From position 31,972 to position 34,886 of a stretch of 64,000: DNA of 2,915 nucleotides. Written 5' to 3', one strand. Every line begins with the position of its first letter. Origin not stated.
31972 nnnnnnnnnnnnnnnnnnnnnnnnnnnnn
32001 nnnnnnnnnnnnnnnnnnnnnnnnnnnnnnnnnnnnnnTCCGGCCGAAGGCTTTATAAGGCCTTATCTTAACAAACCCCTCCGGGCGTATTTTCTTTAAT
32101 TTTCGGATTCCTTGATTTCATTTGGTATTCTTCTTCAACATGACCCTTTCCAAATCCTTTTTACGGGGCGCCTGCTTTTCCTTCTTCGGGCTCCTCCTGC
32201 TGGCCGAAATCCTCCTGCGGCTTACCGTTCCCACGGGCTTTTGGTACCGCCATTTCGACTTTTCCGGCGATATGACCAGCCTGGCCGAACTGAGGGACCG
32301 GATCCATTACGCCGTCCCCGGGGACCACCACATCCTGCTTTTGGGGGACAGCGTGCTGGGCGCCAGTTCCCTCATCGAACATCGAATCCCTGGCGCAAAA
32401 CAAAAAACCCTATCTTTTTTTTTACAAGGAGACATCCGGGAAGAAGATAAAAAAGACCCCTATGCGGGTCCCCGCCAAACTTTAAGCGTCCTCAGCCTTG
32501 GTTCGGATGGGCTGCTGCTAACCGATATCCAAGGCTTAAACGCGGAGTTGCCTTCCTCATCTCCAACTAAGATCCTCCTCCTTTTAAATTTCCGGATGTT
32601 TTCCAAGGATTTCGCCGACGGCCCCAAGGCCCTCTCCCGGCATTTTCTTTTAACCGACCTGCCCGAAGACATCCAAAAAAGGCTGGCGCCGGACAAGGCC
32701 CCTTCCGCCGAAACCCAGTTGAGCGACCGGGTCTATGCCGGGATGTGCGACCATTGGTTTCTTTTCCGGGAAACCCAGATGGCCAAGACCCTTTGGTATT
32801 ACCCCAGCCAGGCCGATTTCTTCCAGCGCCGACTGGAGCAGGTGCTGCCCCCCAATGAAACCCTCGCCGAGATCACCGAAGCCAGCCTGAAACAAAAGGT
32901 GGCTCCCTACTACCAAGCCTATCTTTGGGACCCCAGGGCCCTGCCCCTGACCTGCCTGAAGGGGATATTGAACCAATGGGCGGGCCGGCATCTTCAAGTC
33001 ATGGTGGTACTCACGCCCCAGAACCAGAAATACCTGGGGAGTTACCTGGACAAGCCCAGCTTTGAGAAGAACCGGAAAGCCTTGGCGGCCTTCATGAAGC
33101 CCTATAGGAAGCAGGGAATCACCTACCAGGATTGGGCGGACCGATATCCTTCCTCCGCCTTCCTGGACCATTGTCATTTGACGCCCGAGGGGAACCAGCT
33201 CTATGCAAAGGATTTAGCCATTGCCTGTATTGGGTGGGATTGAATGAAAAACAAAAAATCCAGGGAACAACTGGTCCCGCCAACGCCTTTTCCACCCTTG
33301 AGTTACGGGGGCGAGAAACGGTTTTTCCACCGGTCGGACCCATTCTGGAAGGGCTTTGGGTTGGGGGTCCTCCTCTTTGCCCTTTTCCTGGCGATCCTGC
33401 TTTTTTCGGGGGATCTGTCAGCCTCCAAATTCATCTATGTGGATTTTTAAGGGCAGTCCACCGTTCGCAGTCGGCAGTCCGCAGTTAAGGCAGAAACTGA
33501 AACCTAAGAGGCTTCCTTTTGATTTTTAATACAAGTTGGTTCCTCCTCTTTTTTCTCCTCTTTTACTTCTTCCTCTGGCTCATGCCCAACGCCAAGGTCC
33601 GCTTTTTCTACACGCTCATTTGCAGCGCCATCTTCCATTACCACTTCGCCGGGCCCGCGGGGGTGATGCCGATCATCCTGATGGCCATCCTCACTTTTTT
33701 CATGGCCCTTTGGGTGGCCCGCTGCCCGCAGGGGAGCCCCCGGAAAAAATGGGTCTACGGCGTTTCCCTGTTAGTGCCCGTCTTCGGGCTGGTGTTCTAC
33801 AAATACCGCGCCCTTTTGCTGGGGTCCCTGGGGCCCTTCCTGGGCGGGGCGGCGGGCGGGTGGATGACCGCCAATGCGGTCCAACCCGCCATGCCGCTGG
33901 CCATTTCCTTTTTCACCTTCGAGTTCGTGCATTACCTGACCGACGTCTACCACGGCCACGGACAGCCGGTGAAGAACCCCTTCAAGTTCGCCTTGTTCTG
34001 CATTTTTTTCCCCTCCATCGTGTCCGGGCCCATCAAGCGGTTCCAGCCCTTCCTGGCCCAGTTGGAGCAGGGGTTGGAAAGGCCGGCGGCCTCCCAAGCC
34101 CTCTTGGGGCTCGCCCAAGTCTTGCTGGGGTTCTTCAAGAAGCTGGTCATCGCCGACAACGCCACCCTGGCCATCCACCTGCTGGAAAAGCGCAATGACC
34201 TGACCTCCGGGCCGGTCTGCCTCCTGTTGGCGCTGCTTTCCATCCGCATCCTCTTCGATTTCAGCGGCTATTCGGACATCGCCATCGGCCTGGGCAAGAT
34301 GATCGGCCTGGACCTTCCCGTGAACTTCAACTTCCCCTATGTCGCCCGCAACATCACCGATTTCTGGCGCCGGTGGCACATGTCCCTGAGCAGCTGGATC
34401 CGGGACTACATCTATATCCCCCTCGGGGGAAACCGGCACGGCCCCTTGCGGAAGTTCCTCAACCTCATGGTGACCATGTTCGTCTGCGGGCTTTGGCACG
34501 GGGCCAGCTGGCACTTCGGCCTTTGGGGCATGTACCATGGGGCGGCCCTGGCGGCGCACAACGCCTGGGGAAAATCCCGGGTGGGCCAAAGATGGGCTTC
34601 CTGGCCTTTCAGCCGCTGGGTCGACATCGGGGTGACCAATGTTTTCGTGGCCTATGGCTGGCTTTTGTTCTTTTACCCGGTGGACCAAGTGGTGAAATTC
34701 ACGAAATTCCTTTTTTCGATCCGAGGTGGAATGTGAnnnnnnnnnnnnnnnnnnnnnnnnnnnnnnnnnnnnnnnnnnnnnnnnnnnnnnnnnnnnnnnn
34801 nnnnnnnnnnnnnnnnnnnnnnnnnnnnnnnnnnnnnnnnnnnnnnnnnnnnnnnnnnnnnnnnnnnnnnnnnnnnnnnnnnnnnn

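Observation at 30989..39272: Envelope polymer O-acylation locus: MBOAT plus three SGNH-like proteins, two fused to NHL beta-propellers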

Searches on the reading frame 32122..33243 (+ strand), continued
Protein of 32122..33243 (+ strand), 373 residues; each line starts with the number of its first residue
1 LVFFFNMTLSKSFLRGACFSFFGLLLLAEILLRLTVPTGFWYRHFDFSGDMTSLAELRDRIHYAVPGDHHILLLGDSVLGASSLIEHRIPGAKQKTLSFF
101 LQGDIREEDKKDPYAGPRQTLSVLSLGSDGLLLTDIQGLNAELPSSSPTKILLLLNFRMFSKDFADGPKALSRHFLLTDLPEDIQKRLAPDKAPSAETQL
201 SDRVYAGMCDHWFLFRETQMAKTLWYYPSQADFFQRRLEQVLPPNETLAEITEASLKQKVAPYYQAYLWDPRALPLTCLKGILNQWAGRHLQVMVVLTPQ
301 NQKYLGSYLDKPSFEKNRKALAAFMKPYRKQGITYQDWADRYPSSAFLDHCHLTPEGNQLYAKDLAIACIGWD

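Call 73: find_encoding_contigs(protein=P0230, flank=10000, max_places=1)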
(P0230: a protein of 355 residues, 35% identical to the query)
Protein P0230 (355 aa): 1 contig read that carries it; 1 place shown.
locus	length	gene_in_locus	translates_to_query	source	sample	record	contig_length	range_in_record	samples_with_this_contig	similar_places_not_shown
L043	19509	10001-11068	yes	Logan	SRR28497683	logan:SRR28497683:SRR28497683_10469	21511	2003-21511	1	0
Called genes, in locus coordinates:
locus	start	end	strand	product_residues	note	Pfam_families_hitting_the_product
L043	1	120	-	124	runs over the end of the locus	PF00137:ATP-synt_C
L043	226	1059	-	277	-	PF00119:ATP-synt_A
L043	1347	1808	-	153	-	-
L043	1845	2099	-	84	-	PF09527:ATPase_gene1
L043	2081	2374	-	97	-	PF11823:Se_S_carrier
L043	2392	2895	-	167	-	PF02577:BFN_dom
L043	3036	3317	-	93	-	-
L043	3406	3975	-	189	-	PF01871:AMMECR1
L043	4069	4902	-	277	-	PF01875:Memo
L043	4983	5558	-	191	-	PF08819:DUF1802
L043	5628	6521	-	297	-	PF07857:TMEM144 (faint), PF00892:EamA (weak), PF06800:Sugar_transport (weak)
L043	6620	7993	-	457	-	PF07690:MFS_1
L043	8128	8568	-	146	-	PF13302:Acetyltransf_3 (weak), PF13527:Acetyltransf_9 (weak), PF00583:Acetyltransf_1, PF13480:Acetyltransf_6 (weak), PF13673:Acetyltransf_10, PF13508:Acetyltransf_7, PF14542:Acetyltransf_CG (weak), PF08445:FR47 (weak)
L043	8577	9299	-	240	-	PF00814:TsaD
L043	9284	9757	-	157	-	PF02367:TsaE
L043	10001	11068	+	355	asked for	-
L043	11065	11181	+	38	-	-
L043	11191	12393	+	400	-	PF03062:MBOAT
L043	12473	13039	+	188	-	-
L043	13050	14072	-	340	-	PF00586:AIRS, PF02769:AIRS_C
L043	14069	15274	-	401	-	PF01960:ArgJ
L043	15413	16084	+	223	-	PF00702:Hydrolase, PF12710:HAD, PF13344:Hydrolase_6 (faint), PF13419:HAD_2, PF13242:Hydrolase_like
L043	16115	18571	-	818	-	-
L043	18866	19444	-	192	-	PF02525:Flavodoxin_2, PF03358:FMN_red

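Call 93: search_protein_families(library=pfam, max_evalue=0.0001, proteins=[L033:1963-3069:-, L033:3068-4009:+, L033:3754-5223:-, L033:11187-12659:+, L033:12725-14659:+, L033:14131-16362:-, L029:103-3270:+, L029:3472-6201:+, L029:12319-15309:-, L029:13344-16529:-])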
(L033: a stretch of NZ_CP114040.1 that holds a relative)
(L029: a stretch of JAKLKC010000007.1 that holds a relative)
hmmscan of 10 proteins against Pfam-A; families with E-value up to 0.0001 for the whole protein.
L033:1963-3069:- (368 aa): 0 families

L033:3068-4009:+ (313 aa): 0 families

L033:3754-5223:- (489 aa): 1 family
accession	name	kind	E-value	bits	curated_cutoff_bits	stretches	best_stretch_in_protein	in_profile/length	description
PF00067.27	p450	-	2.8e-63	214.7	22.8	1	82-463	26-436/462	Cytochrome P450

L033:11187-12659:+ (490 aa): 0 families

L033:12725-14659:+ (644 aa): 0 families

L033:14131-16362:- (743 aa): 0 families

L029:103-3270:+ (1055 aa): 0 families

L029:3472-6201:+ (909 aa): 1 family
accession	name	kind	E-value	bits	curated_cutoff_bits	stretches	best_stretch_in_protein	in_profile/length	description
PF02518.31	HATPase_c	-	3.7e-21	76.1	26.4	1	785-892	2-109/111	Histidine kinase-, DNA gyrase B-, and HSP90-like ATPase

L029:12319-15309:- (996 aa): 1 family
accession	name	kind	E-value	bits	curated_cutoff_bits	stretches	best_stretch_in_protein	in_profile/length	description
PF02163.28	Peptidase_M50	-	3.8e-13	49.7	27.2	2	787-857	2-97/221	Peptidase family M50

L029:13344-16529:- (1061 aa): 2 families
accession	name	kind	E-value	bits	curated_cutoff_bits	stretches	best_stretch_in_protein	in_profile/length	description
PF00069.31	Pkinase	-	2.6e-42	145.5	31.7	1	466-729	1-254/263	Protein kinase domain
PF07714.23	PK_Tyr_Ser-Thr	-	1.1e-25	90.9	23.1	1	468-726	3-248/258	Protein tyrosine and serine/threonine kinase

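Call 94: search_protein_families(library=ncbifam, max_evalue=0.001, proteins=[L029:6345-7772:+, L014:3197-4792:+, L033:6352-7758:+, L004:11150-12352:+])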
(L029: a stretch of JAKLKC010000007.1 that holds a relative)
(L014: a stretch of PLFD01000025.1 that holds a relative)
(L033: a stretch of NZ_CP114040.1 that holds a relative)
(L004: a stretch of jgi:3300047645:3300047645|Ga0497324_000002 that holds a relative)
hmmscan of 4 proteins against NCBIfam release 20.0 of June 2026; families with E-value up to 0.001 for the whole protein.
L029:6345-7772:+ (475 aa): 1 family
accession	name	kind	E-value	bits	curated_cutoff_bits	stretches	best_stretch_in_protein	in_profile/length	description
TIGR04091.1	LTA_dltB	equivalog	2.1e-45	155.6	375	1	111-381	105-376/380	D-alanyl-lipoteichoic acid biosynthesis protein DltB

L014:3197-4792:+ (531 aa): 1 family
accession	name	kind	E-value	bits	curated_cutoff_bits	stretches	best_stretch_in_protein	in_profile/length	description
TIGR04091.1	LTA_dltB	equivalog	1.3e-50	172.8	375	1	8-389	7-362/380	D-alanyl-lipoteichoic acid biosynthesis protein DltB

L033:6352-7758:+ (468 aa): 1 family
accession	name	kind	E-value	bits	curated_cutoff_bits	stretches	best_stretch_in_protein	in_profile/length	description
TIGR04091.1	LTA_dltB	equivalog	8.5e-55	186.5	375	1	120-381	111-376/380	D-alanyl-lipoteichoic acid biosynthesis protein DltB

L004:11150-12352:+ (400 aa): 1 family
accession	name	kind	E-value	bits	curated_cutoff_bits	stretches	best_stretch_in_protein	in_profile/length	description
TIGR04091.1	LTA_dltB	equivalog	9.9e-51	173.1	375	1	7-356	8-348/380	D-alanyl-lipoteichoic acid biosynthesis protein DltB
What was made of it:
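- On Dlt D-alanylation pathway (DltXABCD): Fused-motif MBOATs score the same (call 94).
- The same model scores fused-motif MBOATs equally, at 156-187 bits (call 94), so the resemblance is generic.
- Tried and rejected: The NCBIfam DltB model scores fused-motif MBOATs equally (call 94).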

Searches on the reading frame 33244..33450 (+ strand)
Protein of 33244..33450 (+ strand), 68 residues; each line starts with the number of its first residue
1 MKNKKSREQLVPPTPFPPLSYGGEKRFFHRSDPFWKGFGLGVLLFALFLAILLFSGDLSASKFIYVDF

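Call 5: search_protein_families(library=pfam, max_evalue=0.01, proteins=[window:33244-33450:+])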
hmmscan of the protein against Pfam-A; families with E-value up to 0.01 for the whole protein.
window:33244-33450:+ (68 aa): 0 families

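Call 6: search_protein_families(library=ncbifam, max_evalue=0.01, proteins=[window:33244-33450:+])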
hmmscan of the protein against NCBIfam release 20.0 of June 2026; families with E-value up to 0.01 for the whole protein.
window:33244-33450:+ (68 aa): 0 families

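Call 51: search_protein_families(library=pfam, max_evalue=10, proteins=[window:33244-33450:+])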
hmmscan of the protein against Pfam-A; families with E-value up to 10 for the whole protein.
window:33244-33450:+ (68 aa): 0 families
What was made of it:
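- On Dlt D-alanylation pathway (DltXABCD): No Pfam family hit was obtained at E up to 10 (call 51).
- C does not hit any Pfam family, including the DltX family (call 51).
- Tried and rejected: A Pfam scan of the microprotein at E up to 10 gave no DltX family hit (call 51).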

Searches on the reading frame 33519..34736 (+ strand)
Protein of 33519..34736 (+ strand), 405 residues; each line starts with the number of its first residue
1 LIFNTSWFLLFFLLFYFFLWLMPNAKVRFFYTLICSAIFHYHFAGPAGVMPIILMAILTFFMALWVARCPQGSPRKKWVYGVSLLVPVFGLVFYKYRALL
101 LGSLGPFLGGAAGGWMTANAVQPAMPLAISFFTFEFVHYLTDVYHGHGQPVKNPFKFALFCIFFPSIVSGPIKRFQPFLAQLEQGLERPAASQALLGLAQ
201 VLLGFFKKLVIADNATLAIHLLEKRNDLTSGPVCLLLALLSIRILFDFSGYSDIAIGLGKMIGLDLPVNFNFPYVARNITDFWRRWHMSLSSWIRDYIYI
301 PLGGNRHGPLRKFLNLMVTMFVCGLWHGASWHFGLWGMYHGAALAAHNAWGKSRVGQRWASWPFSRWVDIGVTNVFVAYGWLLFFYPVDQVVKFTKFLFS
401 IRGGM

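Call 5: search_protein_families(library=pfam, max_evalue=0.01, proteins=[window:33519-34736:+])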
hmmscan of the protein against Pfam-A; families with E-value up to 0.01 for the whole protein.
window:33519-34736:+ (405 aa): 1 family
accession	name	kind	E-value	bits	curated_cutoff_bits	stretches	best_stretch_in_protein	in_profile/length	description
PF03062.24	MBOAT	-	1.5e-25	90.7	27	1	9-381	2-325/337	MBOAT, membrane-bound O-acyltransferase family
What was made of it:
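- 33519..34736 (+): D: short MBOAT of 405 aa with no C-terminal shuttle motif. The catalytic histidines are His287 and His327. Pfam MBOAT 1.5e-25 (call 5).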

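Call 6: search_protein_families(library=ncbifam, max_evalue=0.01, proteins=[window:33519-34736:+])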
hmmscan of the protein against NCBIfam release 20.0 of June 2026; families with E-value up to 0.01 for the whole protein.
window:33519-34736:+ (405 aa): 1 family
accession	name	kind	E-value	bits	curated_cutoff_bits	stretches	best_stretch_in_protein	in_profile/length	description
TIGR04091.1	LTA_dltB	equivalog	6e-55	187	375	1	6-384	7-376/380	D-alanyl-lipoteichoic acid biosynthesis protein DltB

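Call 36: search_solved_structures(query=window:33519-34736:+, max_evalue=0.01, show_alignments=1)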
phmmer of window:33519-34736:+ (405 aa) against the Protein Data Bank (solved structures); distinct sequences matched with E-value up to 0.01: 5.
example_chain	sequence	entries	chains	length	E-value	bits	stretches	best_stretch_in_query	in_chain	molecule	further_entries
8jem_A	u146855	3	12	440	9.8e-29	104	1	119-354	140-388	Teichoic acid D-alanyltransferase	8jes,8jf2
6bug_C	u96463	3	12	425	1e-28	103.9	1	119-354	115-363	D-alanyl transfer protein DltB | Integral membrane protein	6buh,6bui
7mhy_A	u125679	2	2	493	1.3e-08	37.7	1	159-345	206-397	Protein-cysteine N-palmitoyltransferase HHAT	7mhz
7q1u_A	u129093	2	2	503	1.3e-08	37.6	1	159-345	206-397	Protein-cysteine N-palmitoyltransferase HHAT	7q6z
7urf_A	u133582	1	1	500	3.4e-07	33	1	159-344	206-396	Protein-cysteine N-palmitoyltransferase HHAT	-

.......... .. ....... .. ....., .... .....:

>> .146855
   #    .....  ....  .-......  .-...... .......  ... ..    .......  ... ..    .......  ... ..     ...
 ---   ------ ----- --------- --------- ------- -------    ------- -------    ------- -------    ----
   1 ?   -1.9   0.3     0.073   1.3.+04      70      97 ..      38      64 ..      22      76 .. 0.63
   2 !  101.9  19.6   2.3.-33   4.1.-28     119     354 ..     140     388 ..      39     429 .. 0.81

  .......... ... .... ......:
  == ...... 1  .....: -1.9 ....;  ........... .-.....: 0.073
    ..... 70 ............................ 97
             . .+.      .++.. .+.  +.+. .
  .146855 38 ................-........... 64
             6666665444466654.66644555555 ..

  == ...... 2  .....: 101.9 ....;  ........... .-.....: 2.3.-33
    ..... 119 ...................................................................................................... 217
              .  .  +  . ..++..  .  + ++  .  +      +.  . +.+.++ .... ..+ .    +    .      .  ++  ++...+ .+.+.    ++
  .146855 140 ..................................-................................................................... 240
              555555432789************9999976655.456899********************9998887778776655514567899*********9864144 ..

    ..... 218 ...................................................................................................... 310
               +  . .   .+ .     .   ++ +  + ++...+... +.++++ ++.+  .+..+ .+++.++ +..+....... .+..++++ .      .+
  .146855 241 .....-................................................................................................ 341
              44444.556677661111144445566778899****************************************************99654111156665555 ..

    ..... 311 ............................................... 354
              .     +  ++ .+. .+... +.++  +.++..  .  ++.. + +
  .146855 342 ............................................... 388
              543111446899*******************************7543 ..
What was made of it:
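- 33519..34736 (+): The best solved relative is DltB (8jem, 6bug) at 1e-28, with both His motifs aligned (call 36).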
